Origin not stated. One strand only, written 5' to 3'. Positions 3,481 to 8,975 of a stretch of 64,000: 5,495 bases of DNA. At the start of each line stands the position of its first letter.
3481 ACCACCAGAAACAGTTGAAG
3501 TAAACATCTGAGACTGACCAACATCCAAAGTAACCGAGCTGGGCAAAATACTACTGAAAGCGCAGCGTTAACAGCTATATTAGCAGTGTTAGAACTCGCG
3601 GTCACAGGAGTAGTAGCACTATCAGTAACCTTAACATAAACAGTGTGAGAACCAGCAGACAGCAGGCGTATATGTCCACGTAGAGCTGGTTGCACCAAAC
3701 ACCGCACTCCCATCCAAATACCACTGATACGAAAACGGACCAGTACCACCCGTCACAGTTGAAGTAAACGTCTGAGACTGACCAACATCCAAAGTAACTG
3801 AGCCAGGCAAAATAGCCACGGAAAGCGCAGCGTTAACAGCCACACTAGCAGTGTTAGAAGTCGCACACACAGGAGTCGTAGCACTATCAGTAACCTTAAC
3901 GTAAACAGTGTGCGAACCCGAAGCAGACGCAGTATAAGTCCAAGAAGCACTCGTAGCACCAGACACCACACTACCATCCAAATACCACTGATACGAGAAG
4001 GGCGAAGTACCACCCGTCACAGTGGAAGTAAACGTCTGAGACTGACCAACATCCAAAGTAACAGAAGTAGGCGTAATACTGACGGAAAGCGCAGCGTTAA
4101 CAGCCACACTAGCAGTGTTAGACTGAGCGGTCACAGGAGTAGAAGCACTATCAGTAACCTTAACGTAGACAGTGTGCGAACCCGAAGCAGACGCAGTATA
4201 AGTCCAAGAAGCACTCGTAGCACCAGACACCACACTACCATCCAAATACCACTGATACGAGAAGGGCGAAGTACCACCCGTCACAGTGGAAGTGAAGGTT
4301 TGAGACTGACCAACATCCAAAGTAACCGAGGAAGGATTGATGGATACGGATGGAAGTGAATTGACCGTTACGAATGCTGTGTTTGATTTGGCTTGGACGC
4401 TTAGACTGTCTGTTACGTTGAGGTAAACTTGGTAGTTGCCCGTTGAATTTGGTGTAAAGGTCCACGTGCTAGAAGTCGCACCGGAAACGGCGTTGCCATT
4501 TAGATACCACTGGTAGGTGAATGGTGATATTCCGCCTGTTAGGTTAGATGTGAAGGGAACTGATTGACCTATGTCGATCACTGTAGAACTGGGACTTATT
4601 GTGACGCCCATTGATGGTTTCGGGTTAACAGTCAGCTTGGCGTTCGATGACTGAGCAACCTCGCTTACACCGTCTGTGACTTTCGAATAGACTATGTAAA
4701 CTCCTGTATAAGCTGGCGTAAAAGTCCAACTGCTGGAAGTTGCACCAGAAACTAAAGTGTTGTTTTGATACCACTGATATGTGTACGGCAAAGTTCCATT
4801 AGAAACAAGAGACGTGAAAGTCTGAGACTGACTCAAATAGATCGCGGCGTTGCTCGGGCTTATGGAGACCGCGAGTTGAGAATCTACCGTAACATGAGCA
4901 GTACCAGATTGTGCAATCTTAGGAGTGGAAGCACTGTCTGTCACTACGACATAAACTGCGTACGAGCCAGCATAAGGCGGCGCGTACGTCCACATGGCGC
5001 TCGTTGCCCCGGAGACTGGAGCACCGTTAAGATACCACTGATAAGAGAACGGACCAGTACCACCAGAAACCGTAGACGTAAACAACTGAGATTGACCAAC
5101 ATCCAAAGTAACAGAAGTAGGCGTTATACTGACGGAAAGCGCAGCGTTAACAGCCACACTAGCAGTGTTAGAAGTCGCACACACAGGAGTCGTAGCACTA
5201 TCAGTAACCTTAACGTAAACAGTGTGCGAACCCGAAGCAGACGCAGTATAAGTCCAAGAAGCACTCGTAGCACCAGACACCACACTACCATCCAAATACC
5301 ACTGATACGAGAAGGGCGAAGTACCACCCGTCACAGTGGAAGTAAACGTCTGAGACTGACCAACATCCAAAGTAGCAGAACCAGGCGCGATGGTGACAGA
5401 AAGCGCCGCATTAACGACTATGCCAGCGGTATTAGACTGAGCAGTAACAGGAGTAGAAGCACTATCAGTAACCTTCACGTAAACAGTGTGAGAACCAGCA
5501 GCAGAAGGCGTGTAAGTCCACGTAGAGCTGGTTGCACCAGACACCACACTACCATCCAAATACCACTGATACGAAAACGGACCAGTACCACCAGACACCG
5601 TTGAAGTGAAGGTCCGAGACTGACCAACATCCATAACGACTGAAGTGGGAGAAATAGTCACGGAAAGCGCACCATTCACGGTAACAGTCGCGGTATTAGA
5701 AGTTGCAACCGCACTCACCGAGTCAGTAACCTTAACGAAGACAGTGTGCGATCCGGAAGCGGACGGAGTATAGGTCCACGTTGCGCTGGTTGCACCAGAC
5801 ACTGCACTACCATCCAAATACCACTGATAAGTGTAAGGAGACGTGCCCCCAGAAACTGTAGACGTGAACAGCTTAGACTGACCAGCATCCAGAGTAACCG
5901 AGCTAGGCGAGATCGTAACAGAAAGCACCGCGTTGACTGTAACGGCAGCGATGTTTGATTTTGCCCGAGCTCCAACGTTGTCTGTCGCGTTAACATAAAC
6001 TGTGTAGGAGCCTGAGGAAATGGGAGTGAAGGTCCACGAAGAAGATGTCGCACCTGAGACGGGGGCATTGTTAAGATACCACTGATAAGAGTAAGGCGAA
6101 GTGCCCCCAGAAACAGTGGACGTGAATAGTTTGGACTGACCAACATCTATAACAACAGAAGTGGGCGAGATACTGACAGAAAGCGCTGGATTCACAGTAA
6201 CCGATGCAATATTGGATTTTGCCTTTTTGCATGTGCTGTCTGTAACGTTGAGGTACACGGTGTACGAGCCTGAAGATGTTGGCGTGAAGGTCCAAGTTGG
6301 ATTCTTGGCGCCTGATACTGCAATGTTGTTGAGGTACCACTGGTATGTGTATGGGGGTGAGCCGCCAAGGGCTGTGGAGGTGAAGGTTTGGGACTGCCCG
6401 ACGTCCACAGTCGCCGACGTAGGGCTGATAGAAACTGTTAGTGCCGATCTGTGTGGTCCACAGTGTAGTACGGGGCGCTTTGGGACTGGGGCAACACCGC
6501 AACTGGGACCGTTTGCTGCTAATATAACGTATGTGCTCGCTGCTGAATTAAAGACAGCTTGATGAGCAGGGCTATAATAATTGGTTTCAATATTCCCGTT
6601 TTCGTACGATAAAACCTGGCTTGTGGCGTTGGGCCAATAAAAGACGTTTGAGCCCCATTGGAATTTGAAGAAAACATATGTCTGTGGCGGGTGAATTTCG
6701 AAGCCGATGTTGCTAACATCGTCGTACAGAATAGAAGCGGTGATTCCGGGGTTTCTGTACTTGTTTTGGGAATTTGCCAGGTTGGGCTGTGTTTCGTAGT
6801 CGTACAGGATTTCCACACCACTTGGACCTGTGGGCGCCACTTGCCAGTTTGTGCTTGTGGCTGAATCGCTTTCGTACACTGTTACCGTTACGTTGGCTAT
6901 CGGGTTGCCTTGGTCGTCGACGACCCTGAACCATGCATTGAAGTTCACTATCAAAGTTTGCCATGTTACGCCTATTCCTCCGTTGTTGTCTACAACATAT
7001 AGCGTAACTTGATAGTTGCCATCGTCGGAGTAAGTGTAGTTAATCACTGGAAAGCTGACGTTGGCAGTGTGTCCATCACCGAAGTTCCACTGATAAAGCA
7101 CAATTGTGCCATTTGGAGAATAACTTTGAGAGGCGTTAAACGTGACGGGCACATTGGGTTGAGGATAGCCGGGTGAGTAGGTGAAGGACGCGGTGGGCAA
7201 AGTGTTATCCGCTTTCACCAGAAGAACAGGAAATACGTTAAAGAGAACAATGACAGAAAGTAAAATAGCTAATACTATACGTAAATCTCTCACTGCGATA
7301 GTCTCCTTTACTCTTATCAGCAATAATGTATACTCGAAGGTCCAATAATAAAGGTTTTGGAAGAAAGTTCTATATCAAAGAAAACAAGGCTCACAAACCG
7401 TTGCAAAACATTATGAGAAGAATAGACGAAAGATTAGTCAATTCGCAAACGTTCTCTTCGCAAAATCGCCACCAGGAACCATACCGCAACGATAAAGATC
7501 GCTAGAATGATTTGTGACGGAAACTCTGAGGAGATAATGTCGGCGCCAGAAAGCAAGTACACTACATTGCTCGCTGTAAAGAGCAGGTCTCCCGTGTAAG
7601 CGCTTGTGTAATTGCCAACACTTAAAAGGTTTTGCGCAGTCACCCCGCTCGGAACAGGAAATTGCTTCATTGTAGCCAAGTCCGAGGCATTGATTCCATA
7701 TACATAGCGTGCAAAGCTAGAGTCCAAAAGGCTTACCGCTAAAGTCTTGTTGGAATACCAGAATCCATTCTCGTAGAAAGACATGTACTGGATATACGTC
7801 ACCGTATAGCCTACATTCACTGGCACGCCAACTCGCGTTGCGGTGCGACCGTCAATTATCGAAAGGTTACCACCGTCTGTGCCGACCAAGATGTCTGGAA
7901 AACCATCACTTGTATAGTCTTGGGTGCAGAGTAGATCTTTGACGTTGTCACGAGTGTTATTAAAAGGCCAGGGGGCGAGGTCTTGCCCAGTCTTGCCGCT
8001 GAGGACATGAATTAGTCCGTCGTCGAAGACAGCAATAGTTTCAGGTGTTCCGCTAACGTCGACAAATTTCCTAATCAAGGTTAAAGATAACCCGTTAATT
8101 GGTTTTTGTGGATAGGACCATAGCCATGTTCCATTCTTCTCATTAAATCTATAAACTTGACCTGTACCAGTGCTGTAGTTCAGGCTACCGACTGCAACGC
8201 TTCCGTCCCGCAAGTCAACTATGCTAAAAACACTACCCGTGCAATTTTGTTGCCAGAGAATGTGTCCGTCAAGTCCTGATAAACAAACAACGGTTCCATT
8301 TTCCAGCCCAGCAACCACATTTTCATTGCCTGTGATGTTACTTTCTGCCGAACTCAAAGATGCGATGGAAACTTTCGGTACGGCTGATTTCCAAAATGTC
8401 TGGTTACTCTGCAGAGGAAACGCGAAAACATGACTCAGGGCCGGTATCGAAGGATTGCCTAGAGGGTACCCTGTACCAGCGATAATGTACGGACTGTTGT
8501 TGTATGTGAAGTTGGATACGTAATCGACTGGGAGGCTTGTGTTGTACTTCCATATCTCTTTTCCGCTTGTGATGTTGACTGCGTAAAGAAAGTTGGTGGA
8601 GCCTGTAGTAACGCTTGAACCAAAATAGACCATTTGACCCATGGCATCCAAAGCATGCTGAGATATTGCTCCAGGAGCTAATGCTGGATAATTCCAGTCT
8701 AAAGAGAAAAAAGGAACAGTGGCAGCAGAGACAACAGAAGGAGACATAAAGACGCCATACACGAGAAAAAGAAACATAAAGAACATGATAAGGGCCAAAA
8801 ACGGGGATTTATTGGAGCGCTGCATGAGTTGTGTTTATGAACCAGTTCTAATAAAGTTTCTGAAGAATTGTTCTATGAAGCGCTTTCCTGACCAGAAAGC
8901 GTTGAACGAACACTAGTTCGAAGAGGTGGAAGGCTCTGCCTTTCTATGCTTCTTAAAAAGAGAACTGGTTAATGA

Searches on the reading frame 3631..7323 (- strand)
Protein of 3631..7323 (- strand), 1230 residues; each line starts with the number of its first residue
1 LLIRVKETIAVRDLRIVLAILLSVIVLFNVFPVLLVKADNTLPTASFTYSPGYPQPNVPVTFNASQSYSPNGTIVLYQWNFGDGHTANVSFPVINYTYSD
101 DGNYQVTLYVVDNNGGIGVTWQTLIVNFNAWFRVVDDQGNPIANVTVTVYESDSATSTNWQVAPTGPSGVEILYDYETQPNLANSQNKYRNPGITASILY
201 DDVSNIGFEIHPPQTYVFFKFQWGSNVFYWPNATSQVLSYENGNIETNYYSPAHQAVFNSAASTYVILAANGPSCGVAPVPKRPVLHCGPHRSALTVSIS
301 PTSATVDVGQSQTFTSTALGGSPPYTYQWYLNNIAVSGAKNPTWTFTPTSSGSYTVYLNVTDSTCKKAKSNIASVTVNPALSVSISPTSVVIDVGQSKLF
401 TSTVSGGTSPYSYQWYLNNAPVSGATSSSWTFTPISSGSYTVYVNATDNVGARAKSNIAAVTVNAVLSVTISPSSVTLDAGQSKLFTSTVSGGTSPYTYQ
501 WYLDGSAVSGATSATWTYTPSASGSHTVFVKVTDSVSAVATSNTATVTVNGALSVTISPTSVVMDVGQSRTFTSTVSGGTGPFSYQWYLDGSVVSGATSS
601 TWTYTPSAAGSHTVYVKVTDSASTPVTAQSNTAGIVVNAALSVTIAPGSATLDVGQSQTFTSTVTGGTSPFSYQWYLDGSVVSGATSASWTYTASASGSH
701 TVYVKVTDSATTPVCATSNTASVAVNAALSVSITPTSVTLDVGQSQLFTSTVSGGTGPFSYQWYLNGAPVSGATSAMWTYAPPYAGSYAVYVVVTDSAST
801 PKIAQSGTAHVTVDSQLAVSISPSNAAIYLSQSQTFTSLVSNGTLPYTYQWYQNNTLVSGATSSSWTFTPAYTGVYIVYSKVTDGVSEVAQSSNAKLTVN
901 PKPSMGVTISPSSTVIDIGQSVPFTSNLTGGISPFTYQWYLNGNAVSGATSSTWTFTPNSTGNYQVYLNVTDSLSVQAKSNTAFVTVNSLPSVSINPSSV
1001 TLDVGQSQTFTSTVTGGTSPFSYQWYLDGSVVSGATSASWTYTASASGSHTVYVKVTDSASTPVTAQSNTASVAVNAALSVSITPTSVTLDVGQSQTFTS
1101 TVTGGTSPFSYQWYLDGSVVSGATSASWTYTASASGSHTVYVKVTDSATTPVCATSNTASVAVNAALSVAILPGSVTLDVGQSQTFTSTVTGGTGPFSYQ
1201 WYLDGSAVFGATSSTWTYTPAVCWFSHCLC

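Call 3: search_protein_families(library=pfam, proteins=[window:3631-7323:-], max_evalue=0.01)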
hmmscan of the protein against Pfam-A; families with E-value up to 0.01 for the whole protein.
window:3631-7323:- (1230 aa): 16 families
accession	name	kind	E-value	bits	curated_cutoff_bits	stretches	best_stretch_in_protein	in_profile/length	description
PF13927.12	Ig_3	-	1.4e-55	186.2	30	9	991-1042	2-51/78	Immunoglobulin domain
PF06832.18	BiPBP_C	-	1.6e-50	169.4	26.8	6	569-616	32-78/90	Penicillin-Binding Protein C-terminus Family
PF00801.26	PKD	-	3.5e-45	152.4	23.5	6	46-116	3-71/80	PKD domain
PF18911.6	PKD_4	-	7.2e-29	100.1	27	1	54-117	14-75/85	PKD domain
PF07679.22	I-set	-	1.2e-28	99.5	23.7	0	991-1081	1-90/90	Immunoglobulin I-set domain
PF07495.19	Y_Y_Y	-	4.5e-20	71.8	26.6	1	411-456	10-56/65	Y_Y_Y domain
PF19077.6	Big_13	-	4.8e-19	69.2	27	0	424-463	58-100/102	Bacterial Ig-like domain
PF13895.12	Ig_2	-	3.8e-17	62.7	27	0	298-359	3-64/79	Immunoglobulin domain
PF16820.11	PKD_3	-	4.3e-17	62.2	26.3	0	936-970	34-66/68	PKD-like domain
PF25275.1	Golvesin_C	-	8.8e-09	36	31.6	0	411-454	27-69/132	Golvesin C-terminal domain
PF13573.12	SprB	-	3.9e-08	33.2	28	0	575-588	20-33/37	SprB repeat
PF06280.18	fn3_5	-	2.6e-06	28.5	27.6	0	438-490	32-78/112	Fn3-like domain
PF02368.24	Big_2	-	1.8e-05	25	22.8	0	1080-1146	4-70/79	Bacterial Ig-like domain (group 2)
PF00630.25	Filamin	-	5.1e-05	24.5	26.9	0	600-620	64-84/93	Filamin/ABP280 repeat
PF22352.2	K319L-like_PKD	-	5.9e-05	23.4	27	1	56-116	10-74/84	K319L-like, PKD domain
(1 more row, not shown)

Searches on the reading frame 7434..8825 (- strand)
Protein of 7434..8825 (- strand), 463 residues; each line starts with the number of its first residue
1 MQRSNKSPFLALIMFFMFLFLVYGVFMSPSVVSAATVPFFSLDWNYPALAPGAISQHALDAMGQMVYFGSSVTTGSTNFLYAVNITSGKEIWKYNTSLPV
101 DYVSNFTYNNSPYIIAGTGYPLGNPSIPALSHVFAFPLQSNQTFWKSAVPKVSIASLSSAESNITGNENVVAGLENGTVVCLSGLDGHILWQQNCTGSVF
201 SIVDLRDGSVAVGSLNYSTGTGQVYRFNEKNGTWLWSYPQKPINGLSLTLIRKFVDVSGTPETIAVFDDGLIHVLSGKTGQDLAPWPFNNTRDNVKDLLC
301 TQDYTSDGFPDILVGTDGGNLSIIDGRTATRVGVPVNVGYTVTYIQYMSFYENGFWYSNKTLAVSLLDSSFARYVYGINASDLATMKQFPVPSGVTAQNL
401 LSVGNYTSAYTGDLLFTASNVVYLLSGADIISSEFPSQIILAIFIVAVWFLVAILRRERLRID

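Call 3: search_protein_families(library=pfam, proteins=[window:7434-8825:-], max_evalue=0.01)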
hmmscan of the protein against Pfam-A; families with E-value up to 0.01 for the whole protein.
window:7434-8825:- (463 aa): 2 families
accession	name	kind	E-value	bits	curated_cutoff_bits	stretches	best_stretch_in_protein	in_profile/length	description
PF13360.13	PQQ_2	-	1.3e-14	54.9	27.6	1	138-283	10-141/233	Outer membrane protein assembly factor BamB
PF13570.13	Beta-prop_ACSF4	-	1.7e-10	41.2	133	1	59-328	57-291/329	Beta-alanine-activating enzyme, beta-propeller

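Call 20: search_protein_families(library=ncbifam, proteins=[window:7434-8825:-], max_evalue=0.01)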
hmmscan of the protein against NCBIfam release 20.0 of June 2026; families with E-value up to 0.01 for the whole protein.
window:7434-8825:- (463 aa): 2 families
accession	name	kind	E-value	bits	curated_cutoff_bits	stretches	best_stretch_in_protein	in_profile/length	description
TIGR03300.1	assembly_YfgL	equivalog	1.8e-13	49.9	285.2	1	133-282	77-212/377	outer membrane protein assembly factor BamB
NF008351.0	PRK11138.1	equivalog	9.8e-09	34.2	423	1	135-241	83-189/394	outer membrane protein assembly factor BamB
